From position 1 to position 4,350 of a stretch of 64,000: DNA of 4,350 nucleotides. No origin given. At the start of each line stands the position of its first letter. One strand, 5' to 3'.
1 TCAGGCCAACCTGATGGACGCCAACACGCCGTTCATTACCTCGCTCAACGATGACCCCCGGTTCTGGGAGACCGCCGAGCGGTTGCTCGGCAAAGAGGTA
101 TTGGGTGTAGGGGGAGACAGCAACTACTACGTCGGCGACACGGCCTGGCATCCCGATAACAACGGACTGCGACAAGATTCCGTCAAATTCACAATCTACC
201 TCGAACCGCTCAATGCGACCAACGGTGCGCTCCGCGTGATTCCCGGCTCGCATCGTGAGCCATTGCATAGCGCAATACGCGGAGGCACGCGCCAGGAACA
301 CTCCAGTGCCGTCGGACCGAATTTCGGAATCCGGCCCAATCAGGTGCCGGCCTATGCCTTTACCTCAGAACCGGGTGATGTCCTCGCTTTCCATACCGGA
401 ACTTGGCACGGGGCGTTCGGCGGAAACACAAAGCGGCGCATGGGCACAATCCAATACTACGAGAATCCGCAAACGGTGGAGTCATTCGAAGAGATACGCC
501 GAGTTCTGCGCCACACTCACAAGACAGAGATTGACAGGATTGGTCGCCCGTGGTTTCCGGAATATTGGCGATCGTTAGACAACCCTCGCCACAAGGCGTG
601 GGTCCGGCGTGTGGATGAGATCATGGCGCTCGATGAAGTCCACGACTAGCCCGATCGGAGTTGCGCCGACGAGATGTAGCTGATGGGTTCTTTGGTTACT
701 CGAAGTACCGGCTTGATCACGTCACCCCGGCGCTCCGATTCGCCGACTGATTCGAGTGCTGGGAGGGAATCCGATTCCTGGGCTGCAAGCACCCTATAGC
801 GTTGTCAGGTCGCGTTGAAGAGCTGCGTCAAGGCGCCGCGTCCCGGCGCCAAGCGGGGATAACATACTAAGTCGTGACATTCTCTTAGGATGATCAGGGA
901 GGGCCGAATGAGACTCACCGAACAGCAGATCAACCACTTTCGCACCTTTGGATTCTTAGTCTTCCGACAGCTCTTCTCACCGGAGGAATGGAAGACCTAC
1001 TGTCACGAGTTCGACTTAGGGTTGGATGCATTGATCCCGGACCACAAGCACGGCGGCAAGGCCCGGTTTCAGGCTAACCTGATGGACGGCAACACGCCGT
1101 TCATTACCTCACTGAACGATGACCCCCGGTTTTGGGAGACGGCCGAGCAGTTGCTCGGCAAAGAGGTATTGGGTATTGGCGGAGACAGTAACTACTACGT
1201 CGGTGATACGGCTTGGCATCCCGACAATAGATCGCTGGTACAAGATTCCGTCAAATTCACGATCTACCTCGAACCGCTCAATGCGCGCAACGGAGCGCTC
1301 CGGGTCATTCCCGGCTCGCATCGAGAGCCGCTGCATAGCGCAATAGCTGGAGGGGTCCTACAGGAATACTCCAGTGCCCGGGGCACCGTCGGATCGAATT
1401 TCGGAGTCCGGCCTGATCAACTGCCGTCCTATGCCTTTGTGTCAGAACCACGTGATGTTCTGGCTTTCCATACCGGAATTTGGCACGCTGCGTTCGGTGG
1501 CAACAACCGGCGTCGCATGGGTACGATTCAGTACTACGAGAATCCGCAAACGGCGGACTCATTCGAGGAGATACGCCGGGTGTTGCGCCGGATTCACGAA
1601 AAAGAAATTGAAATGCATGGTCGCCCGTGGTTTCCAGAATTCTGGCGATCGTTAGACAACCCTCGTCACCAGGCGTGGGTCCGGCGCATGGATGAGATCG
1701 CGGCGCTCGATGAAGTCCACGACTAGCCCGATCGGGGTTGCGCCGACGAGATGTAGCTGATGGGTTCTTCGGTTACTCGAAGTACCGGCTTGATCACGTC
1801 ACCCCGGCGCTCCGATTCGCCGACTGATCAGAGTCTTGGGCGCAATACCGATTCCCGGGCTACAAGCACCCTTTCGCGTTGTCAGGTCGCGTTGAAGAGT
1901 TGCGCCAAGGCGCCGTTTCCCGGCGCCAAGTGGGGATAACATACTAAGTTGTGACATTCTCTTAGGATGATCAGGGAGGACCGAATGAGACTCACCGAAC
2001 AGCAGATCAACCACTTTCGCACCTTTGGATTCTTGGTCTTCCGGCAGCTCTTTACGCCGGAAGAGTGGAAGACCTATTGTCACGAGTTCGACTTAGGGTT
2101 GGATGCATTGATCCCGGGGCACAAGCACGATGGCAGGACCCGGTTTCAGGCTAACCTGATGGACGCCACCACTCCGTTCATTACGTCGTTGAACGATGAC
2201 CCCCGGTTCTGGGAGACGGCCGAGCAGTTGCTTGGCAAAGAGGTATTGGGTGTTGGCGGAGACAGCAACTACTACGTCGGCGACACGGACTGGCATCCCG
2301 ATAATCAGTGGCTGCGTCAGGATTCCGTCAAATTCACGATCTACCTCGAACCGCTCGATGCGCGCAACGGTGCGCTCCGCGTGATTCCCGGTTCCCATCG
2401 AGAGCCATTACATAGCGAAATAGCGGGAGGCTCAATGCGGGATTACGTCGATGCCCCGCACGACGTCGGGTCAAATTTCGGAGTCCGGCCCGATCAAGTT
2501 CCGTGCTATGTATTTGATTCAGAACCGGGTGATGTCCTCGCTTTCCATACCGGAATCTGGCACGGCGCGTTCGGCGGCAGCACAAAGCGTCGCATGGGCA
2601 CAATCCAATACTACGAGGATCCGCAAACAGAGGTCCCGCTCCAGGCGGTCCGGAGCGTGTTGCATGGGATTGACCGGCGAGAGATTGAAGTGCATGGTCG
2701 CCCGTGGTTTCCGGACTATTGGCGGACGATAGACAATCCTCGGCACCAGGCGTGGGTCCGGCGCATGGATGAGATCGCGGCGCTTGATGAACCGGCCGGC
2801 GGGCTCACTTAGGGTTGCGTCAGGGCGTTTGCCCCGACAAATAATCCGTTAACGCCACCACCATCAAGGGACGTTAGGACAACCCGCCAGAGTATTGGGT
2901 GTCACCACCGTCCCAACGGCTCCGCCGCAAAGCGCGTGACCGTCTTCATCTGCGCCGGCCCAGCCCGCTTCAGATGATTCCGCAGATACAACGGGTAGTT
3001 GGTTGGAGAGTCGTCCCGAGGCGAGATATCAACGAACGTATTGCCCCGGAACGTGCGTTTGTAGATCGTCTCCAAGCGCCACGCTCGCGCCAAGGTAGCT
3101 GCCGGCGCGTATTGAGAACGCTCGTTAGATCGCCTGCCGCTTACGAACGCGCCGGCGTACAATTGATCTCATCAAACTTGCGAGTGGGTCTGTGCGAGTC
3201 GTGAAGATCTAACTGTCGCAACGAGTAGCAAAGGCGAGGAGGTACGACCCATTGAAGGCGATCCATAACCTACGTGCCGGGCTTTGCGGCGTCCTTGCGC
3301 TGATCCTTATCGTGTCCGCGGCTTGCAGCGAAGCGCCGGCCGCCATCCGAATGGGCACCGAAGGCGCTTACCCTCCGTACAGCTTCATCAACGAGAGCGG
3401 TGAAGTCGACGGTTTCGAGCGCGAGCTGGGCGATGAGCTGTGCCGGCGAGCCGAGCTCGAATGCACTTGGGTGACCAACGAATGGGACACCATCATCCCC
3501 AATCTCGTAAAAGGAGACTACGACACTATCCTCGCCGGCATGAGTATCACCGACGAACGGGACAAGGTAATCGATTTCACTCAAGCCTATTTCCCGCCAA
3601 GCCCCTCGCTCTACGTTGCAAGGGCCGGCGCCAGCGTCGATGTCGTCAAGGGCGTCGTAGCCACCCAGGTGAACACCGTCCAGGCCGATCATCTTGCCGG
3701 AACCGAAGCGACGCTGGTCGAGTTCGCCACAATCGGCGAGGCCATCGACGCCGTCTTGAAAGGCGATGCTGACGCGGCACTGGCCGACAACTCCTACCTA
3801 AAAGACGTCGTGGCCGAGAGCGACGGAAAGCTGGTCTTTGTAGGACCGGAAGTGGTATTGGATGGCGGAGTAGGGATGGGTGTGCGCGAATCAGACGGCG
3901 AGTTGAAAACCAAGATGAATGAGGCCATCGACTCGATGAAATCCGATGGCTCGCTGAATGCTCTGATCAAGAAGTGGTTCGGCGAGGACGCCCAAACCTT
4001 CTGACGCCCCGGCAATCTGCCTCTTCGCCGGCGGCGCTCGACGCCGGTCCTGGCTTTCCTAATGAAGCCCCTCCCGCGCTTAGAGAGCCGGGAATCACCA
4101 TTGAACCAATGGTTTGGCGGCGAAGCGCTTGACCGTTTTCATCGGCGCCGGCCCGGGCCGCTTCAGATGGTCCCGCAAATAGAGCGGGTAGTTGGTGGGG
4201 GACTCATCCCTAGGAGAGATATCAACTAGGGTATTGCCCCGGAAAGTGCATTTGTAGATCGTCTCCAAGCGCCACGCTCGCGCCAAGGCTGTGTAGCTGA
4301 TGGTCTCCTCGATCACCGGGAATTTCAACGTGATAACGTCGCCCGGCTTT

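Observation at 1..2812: Tandem triplication of a PhyH-like dioxygenase gene together with its spacer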

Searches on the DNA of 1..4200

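Call 13: search_rna_families(source=window, start=1, end=4200, threshold=evalue, max_evalue=1)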
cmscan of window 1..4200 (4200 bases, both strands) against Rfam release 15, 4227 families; matches with E-value up to 1: 0.
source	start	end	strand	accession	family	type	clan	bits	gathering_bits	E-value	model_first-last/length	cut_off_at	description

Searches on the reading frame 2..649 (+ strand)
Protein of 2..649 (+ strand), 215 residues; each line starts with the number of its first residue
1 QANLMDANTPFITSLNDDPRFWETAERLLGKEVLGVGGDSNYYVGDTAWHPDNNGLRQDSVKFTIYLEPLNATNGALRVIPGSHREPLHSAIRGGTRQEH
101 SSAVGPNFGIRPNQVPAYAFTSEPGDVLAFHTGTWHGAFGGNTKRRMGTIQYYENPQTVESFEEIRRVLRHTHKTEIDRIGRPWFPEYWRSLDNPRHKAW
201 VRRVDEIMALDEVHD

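Call 5: search_protein_families(library=pfam, proteins=[window:2-649:+], max_evalue=0.01)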
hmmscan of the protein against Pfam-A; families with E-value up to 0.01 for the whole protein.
window:2-649:+ (215 aa): 1 family
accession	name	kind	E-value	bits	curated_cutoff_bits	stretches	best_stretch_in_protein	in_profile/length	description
PF05721.19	PhyH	-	1.2e-13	52.3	22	1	44-144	104-208/213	Phytanoyl-CoA dioxygenase (PhyH)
